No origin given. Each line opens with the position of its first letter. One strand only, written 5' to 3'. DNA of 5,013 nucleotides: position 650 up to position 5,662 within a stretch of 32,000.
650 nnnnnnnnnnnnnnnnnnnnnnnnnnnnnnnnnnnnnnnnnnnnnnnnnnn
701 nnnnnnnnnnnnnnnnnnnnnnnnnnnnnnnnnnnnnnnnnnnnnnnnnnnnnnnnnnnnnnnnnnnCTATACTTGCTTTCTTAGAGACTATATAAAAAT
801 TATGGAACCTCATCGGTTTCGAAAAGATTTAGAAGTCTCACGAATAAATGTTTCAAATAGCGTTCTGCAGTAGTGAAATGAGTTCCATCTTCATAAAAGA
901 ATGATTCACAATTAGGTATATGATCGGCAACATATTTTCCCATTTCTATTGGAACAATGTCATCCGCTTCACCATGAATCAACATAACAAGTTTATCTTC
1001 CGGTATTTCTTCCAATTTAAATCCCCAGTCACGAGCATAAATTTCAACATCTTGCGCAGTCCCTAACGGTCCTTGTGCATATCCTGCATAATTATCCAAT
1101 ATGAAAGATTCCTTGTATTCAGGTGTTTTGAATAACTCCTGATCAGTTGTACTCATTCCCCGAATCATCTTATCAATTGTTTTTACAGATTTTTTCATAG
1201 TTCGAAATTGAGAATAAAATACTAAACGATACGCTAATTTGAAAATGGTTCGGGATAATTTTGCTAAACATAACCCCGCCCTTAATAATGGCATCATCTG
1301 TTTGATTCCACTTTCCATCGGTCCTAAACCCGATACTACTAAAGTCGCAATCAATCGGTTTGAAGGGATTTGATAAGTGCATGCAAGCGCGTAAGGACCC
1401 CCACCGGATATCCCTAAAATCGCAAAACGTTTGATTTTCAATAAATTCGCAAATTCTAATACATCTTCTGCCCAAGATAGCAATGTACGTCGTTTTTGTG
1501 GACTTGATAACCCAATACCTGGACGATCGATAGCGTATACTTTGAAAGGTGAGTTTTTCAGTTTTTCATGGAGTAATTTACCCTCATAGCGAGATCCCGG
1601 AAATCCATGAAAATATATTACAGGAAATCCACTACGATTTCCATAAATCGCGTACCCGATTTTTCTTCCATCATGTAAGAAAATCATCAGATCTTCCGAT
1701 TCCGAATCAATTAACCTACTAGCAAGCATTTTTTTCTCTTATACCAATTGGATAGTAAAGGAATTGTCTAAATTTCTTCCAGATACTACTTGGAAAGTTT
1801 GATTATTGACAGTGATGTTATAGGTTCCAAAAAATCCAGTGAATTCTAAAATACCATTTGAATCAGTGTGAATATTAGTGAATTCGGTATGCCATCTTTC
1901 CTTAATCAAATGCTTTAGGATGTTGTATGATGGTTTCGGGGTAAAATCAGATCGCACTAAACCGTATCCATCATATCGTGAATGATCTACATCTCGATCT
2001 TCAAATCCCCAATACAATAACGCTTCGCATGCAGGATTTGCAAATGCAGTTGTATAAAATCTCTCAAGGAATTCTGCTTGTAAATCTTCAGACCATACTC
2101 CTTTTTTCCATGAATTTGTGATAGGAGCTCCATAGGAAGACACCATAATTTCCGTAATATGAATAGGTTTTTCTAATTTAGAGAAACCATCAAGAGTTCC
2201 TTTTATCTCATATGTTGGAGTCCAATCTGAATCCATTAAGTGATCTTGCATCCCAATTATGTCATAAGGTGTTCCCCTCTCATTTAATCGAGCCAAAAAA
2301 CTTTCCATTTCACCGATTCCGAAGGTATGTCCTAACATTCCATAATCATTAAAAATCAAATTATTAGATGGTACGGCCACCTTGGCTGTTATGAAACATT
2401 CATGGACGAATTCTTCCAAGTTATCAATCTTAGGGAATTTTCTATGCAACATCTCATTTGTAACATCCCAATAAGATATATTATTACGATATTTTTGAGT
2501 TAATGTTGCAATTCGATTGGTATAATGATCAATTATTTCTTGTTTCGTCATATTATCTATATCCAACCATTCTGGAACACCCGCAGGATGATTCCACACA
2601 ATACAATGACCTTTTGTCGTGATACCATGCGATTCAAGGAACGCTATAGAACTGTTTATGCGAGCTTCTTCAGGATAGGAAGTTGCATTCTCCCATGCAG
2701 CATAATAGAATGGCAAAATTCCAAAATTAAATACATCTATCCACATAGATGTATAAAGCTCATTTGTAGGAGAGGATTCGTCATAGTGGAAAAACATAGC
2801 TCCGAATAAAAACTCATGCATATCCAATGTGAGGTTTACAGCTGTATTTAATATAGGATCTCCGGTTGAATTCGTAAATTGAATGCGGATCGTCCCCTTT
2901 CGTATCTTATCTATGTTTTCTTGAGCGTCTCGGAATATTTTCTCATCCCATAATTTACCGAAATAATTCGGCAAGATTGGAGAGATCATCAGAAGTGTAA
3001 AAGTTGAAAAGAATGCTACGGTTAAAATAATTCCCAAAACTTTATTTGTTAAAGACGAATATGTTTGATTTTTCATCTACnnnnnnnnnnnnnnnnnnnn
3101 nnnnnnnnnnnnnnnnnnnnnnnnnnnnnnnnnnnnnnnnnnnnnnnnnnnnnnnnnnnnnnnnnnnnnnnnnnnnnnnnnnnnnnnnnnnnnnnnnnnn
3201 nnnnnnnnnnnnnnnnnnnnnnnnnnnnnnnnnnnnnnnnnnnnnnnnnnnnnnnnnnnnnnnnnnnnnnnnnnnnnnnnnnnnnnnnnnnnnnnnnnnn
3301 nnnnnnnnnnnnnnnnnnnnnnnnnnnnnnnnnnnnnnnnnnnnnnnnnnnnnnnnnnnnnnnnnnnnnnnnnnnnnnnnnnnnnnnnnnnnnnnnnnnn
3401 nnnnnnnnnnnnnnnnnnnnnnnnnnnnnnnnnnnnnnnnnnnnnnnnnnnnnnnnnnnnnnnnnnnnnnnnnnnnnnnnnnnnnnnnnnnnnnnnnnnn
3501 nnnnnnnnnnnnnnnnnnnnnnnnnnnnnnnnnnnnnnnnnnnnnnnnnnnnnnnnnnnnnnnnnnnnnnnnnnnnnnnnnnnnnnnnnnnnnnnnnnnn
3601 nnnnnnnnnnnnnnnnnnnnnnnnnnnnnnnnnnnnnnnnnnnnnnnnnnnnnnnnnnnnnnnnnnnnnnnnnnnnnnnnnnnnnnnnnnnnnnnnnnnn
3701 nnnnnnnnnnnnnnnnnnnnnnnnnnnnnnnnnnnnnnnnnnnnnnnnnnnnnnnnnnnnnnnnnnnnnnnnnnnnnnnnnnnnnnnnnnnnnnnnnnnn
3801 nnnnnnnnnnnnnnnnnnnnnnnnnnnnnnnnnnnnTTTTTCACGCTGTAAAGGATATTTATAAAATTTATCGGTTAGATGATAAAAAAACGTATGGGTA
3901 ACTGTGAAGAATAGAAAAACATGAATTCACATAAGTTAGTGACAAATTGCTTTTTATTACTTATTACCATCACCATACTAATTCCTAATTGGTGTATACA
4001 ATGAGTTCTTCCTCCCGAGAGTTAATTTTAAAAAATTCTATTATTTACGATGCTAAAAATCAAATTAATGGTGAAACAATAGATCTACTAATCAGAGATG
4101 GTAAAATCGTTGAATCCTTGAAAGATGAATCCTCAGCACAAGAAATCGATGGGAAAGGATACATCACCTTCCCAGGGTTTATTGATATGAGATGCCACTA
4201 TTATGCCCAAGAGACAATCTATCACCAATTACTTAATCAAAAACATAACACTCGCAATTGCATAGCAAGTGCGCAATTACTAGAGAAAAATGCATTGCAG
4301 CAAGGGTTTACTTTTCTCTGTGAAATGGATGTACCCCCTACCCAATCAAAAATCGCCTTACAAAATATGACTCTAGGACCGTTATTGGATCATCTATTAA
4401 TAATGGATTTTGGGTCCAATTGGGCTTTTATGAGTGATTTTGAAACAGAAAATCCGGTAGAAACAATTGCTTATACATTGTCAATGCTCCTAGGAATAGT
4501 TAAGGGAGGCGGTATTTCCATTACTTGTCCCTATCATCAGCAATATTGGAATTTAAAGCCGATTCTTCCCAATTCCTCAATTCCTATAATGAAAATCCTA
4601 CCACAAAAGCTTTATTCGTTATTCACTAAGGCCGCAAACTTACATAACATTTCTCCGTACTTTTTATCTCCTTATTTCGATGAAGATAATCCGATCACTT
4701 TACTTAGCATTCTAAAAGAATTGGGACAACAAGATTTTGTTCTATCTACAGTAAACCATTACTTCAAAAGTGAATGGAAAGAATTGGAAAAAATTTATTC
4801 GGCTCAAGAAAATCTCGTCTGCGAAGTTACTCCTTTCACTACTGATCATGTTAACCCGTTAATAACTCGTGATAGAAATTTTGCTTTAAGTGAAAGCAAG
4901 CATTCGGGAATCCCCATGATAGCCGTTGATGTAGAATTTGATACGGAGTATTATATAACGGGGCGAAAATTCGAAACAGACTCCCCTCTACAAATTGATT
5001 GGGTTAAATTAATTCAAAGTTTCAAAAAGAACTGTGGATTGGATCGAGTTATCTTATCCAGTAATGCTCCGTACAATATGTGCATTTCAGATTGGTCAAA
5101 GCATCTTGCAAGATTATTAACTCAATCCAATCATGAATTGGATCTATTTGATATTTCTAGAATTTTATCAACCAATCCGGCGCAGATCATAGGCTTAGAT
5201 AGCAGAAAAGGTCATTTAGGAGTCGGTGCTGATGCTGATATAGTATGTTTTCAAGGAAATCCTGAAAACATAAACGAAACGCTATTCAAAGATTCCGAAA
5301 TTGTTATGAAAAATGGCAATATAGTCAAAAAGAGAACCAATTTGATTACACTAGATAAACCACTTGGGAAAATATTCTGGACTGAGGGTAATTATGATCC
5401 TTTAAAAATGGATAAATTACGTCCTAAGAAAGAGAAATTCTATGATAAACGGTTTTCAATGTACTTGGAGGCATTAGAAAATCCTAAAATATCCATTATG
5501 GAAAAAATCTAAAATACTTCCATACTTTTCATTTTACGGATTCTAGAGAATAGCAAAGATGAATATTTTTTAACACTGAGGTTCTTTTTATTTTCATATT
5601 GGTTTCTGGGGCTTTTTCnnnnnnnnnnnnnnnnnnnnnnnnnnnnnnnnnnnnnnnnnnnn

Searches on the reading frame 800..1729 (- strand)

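Call 67: search_protein_families(library=pfam, proteins=[window:800-1729:-], max_evalue=0.0001)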
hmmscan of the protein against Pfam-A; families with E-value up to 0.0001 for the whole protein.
window:800-1729:- (309 aa): 3 families
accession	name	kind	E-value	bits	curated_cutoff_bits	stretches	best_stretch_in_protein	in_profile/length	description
PF00561.26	Abhydrolase_1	-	3.7e-14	53.4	25.8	1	36-286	2-240/245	alpha/beta hydrolase fold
PF12146.15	Hydrolase_4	-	7.2e-09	35.7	27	1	37-289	7-237/239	Serine aminopeptidase, S33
PF12697.13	Abhydrolase_6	-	8.3e-09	36.9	26.3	1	38-285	2-205/217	Alpha/beta hydrolase family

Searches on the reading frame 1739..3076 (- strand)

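Call 11: search_protein_families(library=pfam, proteins=[window:1739-3076:-], max_evalue=0.001)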
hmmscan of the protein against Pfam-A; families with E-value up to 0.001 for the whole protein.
window:1739-3076:- (445 aa): 2 families
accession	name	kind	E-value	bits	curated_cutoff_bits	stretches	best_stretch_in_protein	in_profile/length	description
PF00331.26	Glyco_hydro_10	-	2.9e-33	115.8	22.1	1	143-387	65-308/311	Glycosyl hydrolase family 10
PF02836.23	Glyco_hydro_2_C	-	6.8e-05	22.6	21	1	178-392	103-298/302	Glycosyl hydrolases family 2, TIM barrel domain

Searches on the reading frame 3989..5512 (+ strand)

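Call 11: search_protein_families(library=pfam, proteins=[window:3989-5512:+], max_evalue=0.001)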
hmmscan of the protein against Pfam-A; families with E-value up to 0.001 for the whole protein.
window:3989-5512:+ (507 aa): 2 families
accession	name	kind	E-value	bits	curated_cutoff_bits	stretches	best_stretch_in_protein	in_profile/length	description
PF07969.17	Amidohydro_3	-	5.1e-12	46.4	29.7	1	378-446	401-471/472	Amidohydrolase family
PF01979.26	Amidohydro_1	-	1.1e-10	41.8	25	1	375-446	272-345/345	Amidohydrolase family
